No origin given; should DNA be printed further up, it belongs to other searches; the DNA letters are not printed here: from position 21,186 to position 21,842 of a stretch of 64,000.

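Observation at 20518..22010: Orphan MazF/EndoA-like toxin without a MazE gene, divergently arranged with the only minus-strand gene (a small XRE HTH)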

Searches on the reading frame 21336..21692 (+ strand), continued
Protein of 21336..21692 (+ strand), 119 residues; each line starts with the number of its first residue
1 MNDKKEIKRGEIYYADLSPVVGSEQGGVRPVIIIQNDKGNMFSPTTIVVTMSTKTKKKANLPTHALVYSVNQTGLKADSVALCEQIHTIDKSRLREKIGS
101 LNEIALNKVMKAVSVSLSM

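Call 40: search_solved_structures(query=window:21336-21692:+, max_evalue=0.00001, show_alignments=3)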
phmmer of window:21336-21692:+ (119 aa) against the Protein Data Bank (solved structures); distinct sequences matched with E-value up to 0.00001: 19.
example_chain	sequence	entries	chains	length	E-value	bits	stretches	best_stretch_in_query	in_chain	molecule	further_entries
7bxy_A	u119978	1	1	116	8.8e-34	119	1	7-118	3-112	mRNA interferase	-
4hke_A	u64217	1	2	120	1e-33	118.8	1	7-118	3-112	Addiction module toxin component PemK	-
4mdx_A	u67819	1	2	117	1.3e-33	118.4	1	7-118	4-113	mRNA interferase EndoA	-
1ne8_A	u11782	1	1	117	1.4e-33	118.3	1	7-118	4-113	conserved hypothetical protein YDCE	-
4me7_A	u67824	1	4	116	1.5e-33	118.3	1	7-118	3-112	mRNA interferase EndoA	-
2mf2_A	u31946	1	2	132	8.7e-30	106.2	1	5-118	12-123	mRNA interferase MazF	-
4mzm_A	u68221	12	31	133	8.9e-30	106.1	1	5-118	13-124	mRNA interferase MazF | MazF mRNA interferase | Endoribonuclease MazF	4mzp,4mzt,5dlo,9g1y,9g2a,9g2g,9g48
4of1_A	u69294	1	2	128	2.2e-29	104.8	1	7-118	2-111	mRNA interferase MazF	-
6kys_A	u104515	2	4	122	6e-12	48.8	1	7-117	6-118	Endoribonuclease MazF9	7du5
6kyt_A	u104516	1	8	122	6.5e-12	48.7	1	7-117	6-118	Endoribonuclease MazF9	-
5hjz_A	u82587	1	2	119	7.2e-12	48.6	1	7-117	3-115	Endoribonuclease MazF9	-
8zws_A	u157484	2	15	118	5e-11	45.9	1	7-109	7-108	Endoribonuclease MazF6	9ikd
5hk0_A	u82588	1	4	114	5.9e-11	45.7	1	7-109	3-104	Endoribonuclease MazF6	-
5hk3_A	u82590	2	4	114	1.8e-10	44.1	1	7-109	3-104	Endoribonuclease MazF6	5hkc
6l29_A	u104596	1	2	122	1.6e-09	41.1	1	7-117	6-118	mRNA interferase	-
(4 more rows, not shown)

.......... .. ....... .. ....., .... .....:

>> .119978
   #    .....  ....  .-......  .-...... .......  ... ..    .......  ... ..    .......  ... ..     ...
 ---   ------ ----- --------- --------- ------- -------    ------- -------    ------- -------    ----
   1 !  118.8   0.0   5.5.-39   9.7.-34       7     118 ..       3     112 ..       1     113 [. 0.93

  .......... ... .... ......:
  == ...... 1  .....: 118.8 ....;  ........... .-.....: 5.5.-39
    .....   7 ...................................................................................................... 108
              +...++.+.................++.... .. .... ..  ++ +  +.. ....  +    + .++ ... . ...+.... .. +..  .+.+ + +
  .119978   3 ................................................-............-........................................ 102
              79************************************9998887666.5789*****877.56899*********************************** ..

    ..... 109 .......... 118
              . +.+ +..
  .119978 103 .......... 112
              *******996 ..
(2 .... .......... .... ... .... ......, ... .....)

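Call 44: find_related_loci(query=A5, collection=viral_contigs, flank=3000)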
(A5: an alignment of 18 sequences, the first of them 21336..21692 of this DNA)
Query A5 (119 aa) in viral_contigs; peptide patterns used: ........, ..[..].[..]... (x = any residue, [..] = any of these).
143 stretches matched a pattern; 140 encode a relative of the query (tblastn E <= 1e-3); the best 80 are kept; 80 distinct loci.
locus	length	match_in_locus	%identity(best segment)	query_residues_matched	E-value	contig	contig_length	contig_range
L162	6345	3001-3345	57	2-116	6e-41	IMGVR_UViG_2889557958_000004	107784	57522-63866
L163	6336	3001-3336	54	6-119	2e-38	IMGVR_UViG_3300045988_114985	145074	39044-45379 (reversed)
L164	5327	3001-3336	54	6-119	2e-38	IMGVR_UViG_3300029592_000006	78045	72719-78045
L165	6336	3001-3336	54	6-119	2e-38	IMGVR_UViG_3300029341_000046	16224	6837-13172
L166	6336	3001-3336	54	6-119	2e-38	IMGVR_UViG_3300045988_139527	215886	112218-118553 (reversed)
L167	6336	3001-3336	54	6-119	2e-38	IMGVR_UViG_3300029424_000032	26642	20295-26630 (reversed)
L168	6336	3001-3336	54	6-119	2e-38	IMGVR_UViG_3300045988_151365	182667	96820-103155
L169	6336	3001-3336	53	6-119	6e-38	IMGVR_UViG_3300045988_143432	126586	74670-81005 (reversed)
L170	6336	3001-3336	53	6-119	6e-38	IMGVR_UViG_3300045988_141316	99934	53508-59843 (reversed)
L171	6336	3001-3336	53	6-119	6e-38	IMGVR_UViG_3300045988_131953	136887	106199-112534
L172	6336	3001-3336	54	6-119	3e-38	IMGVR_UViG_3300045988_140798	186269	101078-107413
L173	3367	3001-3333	57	7-119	8e-38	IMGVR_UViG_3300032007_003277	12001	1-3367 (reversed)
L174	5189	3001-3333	56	7-119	7e-37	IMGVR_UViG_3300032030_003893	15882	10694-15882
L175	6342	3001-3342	50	3-119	8e-36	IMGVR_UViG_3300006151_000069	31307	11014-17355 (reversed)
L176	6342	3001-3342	50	3-119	8e-36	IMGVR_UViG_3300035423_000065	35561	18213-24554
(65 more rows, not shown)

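Call 91: search_protein_families(library=padloc, proteins=[window:21336-21692:+], max_evalue=0.01)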
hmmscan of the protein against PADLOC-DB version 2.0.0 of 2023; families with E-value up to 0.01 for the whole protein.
window:21336-21692:+ (119 aa): 0 families

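Call 92: search_protein_families(library=ncbifam, proteins=[window:21336-21692:+], max_evalue=0.01)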
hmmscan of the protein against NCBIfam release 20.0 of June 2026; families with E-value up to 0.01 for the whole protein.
window:21336-21692:+ (119 aa): 4 families
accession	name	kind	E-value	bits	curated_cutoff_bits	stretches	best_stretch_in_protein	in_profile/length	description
NF007386.0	PRK09907.1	equivalog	1.7e-08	34.4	120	1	9-115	9-108/111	endoribonuclease MazF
NF052489.1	TAtMazFAgrob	equivalog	4.2e-08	33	150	1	5-97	4-91/118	type II toxin-antitoxin system toxin MazF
NF007320.0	PRK09812.1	equivalog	2.3e-06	27.6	129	1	2-110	2-108/116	type II toxin-antitoxin system ChpB family toxin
NF045891.1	ICE_Mbov_0400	subfamily_domain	0.005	17.1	55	1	25-101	27-100/152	Mbov_0400 family ICE element protein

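Call 98: find_encoding_contigs(protein=P0018, flank=2500, max_places=3)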
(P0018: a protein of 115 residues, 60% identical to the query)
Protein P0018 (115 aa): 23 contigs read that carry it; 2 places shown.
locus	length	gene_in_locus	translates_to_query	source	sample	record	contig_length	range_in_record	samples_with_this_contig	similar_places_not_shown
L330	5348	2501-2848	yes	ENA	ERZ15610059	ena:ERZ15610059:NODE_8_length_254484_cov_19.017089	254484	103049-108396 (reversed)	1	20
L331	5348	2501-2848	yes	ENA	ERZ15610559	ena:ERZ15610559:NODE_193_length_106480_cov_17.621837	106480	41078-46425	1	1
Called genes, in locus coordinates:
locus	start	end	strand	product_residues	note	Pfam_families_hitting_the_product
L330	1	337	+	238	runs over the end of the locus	PF04542:Sigma70_r2, PF04545:Sigma70_r4, PF01381:HTH_3 (weak)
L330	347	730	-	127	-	PF14276:DUF4363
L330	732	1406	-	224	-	PF04239:DUF421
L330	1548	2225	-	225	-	-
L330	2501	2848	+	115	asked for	PF02452:PemK_toxin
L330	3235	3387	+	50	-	-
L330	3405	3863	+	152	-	PF05848:CtsR, PF17727:CtsR_C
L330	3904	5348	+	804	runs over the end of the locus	PF02861:Clp_N, PF00158:Sigma54_activat (faint), PF00004:AAA, PF17871:AAA_lid_9, PF00004:AAA, PF07724:AAA_2, PF07728:AAA_5, PF10431:ClpB_D2-small, +7 more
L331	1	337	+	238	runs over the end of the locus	PF04542:Sigma70_r2, PF04545:Sigma70_r4, PF01381:HTH_3 (weak)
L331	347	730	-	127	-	PF14276:DUF4363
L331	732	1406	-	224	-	PF04239:DUF421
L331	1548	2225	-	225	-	-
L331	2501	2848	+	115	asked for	PF02452:PemK_toxin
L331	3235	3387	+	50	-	-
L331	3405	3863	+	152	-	PF05848:CtsR, PF17727:CtsR_C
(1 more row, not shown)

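Call 99: find_encoding_contigs(protein=P0059, flank=2500, max_places=2)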
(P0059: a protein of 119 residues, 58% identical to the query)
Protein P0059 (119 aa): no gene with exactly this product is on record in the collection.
